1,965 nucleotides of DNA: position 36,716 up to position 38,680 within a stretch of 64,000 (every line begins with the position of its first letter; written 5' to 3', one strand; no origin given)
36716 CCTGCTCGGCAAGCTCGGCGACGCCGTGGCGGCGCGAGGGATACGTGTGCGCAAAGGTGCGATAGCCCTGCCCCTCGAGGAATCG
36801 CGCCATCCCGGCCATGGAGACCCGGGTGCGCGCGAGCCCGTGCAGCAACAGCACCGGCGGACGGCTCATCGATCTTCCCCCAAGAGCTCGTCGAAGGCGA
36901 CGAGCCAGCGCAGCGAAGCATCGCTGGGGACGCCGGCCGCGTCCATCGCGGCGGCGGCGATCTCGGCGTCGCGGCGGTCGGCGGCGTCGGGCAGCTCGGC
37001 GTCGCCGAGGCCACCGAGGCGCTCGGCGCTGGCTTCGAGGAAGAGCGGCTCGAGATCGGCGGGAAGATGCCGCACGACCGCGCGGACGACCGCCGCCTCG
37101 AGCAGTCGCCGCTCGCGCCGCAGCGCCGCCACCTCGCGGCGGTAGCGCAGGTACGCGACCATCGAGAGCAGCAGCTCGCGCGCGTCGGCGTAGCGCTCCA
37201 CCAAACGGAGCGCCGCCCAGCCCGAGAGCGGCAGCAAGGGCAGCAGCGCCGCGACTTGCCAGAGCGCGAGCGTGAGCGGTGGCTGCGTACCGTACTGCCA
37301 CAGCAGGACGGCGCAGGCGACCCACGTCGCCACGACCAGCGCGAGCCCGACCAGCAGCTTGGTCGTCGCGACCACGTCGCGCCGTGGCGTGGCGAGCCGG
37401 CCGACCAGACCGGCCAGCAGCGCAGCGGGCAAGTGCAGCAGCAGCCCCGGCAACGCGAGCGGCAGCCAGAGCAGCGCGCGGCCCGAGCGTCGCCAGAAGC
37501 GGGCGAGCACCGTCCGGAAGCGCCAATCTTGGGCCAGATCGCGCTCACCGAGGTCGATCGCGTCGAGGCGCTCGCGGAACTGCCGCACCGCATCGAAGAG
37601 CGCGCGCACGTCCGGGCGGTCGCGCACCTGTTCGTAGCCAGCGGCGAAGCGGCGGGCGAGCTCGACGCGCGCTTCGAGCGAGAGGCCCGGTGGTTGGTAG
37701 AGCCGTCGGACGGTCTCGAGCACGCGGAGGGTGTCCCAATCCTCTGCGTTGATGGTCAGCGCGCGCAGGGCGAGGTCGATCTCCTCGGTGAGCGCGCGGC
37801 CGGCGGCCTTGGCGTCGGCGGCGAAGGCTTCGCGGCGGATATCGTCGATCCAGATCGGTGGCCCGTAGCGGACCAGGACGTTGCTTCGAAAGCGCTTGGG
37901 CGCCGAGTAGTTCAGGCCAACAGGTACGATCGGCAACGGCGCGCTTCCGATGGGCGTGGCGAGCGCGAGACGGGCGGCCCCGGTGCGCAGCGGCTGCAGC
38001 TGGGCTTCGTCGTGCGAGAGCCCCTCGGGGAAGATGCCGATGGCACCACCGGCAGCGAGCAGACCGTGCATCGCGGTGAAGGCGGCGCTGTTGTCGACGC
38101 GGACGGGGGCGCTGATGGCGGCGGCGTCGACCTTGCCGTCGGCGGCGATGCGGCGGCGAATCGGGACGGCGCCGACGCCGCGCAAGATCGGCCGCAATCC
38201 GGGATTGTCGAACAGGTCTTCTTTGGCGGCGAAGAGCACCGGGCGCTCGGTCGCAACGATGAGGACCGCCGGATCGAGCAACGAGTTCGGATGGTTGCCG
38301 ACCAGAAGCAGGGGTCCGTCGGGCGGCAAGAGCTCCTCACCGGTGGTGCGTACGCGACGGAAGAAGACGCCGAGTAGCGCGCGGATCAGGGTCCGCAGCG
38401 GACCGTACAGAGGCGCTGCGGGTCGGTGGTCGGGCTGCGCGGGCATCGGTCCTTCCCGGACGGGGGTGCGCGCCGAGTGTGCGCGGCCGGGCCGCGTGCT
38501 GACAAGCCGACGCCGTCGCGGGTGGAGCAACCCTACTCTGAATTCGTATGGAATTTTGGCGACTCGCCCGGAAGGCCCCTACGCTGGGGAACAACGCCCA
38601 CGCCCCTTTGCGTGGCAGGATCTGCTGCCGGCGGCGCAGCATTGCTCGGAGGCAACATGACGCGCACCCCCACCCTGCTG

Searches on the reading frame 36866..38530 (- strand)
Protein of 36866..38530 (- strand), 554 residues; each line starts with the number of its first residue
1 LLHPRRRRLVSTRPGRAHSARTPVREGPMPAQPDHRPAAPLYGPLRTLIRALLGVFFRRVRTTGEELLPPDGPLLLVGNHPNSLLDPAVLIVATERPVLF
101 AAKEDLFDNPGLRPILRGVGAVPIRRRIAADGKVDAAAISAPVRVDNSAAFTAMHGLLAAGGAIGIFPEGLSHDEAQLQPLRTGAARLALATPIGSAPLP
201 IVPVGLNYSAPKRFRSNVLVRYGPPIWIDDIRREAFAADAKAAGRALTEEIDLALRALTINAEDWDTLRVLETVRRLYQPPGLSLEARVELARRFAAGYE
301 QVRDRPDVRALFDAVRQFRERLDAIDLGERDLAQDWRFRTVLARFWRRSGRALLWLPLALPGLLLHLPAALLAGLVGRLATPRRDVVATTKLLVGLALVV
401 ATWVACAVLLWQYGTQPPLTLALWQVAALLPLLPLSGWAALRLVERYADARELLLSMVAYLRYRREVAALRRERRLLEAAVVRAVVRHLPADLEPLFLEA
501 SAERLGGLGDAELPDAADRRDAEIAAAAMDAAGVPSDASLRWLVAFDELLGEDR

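Call 10: search_protein_families(library=pfam, proteins=[window:36866-38530:-], max_evalue=0.01)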
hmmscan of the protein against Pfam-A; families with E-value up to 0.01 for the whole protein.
window:36866-38530:- (554 aa): 1 family
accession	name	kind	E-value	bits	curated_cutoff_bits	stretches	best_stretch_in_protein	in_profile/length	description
PF01553.26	Acyltransferase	-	2.2e-20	73.3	23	1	59-206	1-131/132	Acyltransferase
